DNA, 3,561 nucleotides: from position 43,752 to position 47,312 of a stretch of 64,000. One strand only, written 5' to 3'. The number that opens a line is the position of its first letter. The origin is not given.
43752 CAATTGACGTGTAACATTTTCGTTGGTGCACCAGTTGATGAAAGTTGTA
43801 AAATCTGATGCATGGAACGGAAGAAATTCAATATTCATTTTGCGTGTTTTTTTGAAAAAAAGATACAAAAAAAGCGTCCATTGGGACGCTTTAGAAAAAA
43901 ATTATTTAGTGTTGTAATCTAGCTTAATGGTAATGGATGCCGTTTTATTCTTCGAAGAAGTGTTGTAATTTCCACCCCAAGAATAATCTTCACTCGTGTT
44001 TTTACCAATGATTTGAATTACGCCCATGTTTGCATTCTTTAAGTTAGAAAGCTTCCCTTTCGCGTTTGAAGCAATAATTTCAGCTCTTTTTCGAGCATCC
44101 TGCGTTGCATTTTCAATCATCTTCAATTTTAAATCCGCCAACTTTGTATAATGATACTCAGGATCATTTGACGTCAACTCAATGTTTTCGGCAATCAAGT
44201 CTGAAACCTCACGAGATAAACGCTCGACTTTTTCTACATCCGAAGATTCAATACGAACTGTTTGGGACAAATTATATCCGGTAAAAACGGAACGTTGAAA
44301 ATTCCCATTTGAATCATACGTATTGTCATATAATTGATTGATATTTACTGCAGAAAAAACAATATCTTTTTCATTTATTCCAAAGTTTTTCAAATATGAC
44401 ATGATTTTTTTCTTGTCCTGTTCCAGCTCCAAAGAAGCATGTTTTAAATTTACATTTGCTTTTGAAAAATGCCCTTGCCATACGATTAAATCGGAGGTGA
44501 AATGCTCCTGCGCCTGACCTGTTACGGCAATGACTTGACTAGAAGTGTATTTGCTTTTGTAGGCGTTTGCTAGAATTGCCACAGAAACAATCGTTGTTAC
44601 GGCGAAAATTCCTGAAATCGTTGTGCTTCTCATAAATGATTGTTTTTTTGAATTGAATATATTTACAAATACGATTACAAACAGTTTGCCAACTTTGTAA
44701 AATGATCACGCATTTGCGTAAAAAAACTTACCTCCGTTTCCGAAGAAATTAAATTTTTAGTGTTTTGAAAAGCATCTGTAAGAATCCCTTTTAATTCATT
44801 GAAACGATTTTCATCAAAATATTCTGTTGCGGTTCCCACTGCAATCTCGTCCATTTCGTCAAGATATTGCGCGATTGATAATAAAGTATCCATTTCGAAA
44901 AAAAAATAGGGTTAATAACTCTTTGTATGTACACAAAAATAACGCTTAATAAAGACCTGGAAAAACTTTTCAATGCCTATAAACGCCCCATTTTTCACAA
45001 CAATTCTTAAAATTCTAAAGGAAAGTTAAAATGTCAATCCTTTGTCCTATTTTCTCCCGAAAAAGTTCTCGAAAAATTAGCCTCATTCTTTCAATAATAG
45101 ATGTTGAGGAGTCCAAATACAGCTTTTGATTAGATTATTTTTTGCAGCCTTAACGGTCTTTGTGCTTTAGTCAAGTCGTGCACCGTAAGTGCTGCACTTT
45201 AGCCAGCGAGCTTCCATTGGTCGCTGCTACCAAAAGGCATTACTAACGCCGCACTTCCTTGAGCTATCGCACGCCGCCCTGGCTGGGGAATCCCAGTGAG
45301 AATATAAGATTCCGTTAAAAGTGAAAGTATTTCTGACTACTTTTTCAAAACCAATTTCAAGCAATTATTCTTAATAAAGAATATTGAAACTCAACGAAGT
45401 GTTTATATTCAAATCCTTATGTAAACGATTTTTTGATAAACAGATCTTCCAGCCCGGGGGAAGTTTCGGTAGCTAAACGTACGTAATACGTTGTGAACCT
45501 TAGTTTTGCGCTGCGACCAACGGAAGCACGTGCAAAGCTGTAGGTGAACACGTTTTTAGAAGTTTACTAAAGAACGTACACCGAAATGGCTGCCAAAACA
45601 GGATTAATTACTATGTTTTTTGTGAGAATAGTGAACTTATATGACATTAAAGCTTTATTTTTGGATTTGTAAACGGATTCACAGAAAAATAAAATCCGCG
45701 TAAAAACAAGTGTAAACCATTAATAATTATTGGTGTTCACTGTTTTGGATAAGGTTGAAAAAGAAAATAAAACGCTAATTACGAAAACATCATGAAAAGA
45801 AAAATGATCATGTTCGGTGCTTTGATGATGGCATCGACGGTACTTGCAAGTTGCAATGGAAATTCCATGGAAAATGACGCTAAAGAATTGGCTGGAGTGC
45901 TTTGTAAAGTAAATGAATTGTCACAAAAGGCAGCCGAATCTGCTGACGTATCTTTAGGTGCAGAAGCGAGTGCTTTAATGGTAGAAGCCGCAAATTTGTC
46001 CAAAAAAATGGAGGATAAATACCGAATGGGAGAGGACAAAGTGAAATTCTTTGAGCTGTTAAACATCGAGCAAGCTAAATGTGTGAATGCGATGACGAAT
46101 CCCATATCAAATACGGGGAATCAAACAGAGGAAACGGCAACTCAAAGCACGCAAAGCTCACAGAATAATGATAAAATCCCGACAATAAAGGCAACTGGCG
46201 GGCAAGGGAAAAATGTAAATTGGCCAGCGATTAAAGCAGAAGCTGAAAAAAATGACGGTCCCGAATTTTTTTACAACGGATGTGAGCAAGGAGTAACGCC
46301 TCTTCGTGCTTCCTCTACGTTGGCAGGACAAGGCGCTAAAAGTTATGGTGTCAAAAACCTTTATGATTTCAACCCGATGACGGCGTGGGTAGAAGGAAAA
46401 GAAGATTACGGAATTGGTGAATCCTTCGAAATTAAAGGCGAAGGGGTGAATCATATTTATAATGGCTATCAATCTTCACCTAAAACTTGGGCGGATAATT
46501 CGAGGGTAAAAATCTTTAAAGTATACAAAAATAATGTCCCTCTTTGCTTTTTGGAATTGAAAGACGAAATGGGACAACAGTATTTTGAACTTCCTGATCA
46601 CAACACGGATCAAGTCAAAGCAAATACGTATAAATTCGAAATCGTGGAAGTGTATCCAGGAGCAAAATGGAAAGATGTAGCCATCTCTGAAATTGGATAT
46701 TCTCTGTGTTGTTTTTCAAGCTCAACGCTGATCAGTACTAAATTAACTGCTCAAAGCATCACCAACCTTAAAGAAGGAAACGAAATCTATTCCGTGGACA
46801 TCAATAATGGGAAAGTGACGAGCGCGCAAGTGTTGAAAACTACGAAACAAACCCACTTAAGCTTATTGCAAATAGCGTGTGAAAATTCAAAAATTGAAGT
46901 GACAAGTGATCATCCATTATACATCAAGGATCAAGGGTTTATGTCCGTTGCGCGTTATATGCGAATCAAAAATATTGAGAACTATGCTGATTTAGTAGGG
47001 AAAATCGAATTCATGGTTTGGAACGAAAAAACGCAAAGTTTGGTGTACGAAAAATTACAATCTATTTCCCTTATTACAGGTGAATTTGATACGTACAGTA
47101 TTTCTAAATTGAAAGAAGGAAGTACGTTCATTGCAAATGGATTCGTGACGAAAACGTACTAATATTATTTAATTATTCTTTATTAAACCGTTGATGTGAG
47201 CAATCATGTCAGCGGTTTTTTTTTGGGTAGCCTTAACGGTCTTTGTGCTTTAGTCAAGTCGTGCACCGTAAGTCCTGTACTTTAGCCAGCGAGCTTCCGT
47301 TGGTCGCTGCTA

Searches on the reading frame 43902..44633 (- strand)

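Call 40: search_protein_families(library=pfam, proteins=[window:43902-44633:-])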
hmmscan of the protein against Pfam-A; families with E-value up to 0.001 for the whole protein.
window:43902-44633:- (243 aa): 1 family
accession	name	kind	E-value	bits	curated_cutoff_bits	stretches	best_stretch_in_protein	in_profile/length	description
PF04402.19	SIMPL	-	7.9e-26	92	25.2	1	35-203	1-160/205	Protein of unknown function (DUF541)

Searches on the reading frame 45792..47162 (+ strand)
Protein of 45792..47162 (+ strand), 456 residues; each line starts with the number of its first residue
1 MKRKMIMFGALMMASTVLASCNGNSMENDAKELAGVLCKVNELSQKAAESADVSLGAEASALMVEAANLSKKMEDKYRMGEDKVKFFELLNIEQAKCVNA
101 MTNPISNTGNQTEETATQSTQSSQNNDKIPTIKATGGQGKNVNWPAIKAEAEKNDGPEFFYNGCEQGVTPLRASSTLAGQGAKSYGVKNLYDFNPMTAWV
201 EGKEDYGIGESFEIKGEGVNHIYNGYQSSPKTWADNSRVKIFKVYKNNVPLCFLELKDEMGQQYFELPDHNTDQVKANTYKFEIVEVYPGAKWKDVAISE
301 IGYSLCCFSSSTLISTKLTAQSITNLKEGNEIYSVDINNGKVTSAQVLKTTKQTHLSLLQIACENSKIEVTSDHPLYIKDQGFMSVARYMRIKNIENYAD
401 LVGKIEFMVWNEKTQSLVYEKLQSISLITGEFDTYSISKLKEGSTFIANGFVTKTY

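Call 40: search_protein_families(library=pfam, proteins=[window:45792-47162:+])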
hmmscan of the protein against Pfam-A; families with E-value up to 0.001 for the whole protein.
window:45792-47162:+ (456 aa): 1 family
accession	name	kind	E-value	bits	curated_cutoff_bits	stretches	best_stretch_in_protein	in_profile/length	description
PF25302.1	NADase_transloc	-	1.1e-29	103.9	27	1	165-302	4-144/146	NAD glycohydrolase translocation F5/8 type C domain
